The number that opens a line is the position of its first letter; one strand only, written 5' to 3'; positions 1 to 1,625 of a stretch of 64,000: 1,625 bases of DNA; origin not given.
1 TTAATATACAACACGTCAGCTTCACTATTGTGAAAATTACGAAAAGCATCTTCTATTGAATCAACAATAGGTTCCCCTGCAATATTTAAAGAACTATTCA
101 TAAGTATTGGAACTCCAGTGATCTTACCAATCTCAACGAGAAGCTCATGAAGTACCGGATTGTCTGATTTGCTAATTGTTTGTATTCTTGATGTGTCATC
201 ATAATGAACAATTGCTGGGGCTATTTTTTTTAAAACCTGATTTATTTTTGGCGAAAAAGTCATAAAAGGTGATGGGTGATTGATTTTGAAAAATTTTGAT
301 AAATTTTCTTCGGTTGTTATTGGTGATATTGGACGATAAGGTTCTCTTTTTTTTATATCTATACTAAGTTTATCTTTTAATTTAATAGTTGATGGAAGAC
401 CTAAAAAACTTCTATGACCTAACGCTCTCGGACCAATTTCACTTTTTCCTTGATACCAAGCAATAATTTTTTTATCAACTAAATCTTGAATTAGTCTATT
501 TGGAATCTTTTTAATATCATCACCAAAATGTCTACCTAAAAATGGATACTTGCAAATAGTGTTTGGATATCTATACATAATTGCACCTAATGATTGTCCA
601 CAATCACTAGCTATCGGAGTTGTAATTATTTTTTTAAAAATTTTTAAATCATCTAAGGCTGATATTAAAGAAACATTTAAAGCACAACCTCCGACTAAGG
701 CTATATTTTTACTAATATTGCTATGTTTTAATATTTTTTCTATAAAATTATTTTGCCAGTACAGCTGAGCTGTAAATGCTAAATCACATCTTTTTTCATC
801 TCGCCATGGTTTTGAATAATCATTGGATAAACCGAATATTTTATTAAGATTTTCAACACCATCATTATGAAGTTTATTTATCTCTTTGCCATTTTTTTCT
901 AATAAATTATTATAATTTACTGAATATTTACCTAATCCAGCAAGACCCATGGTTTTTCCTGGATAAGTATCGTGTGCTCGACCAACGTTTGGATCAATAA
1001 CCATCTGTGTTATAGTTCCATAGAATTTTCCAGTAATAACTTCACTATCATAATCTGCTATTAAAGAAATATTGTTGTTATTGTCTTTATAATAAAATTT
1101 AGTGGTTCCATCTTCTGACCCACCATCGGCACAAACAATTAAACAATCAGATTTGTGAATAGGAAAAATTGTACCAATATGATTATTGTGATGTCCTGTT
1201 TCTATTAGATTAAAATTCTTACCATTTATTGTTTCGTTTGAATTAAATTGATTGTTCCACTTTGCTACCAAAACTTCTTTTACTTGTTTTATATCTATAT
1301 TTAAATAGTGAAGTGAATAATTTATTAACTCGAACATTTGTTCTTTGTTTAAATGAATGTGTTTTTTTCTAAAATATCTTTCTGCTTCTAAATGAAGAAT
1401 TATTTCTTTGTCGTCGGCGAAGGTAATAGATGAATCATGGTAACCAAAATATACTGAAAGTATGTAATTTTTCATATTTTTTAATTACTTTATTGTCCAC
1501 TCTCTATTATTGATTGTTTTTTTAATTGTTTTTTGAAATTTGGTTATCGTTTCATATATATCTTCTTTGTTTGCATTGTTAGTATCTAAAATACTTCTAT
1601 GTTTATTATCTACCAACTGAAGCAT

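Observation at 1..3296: Carbamoyltransferase co-operonic with the viperin-kinase pair: candidate undescribed three-component nucleotide-modification/defence system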

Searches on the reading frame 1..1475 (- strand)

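Call 5: search_protein_families(library=pfam, proteins=[window:1-1475:-], max_evalue=0.1)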
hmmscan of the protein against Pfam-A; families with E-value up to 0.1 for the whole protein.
window:1-1475:- (491 aa): 3 families
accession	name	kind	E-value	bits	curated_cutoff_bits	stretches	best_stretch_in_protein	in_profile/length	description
PF16861.10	Carbam_trans_C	-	1.1e-52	178.5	27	1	330-491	2-163/170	Carbamoyltransferase C-terminus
PF02543.21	Carbam_trans_N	-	1.2e-16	61.6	24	2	90-298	127-344/346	Carbamoyltransferase N-terminus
PF01300.24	Sua5_yciO_yrdC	-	0.0037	17.2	25.1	1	387-484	60-146/178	Telomere recombination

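Call 6: search_protein_families(library=ncbifam, proteins=[window:1-1475:-], max_evalue=0.1)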
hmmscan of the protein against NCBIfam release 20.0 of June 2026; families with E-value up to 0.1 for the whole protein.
window:1-1475:- (491 aa): 2 families
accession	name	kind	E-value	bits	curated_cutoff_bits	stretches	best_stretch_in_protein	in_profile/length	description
NF041651.1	nodul_NodU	equivalog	1.1e-40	139.9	1000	2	330-469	390-528/556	nodulation protein NodU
NF010784.0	PRK14187.1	equivalog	0.057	12.5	486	1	54-120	82-148/300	bifunctional methylenetetrahydrofolate dehydrogenase/methenyltetrahydrofolate cyclohydrolase FolD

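Call 7: search_protein_families(library=padloc, proteins=[window:1-1475:-], max_evalue=0.1)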
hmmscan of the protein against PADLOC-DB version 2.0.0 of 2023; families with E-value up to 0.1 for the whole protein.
window:1-1475:- (491 aa): 0 families
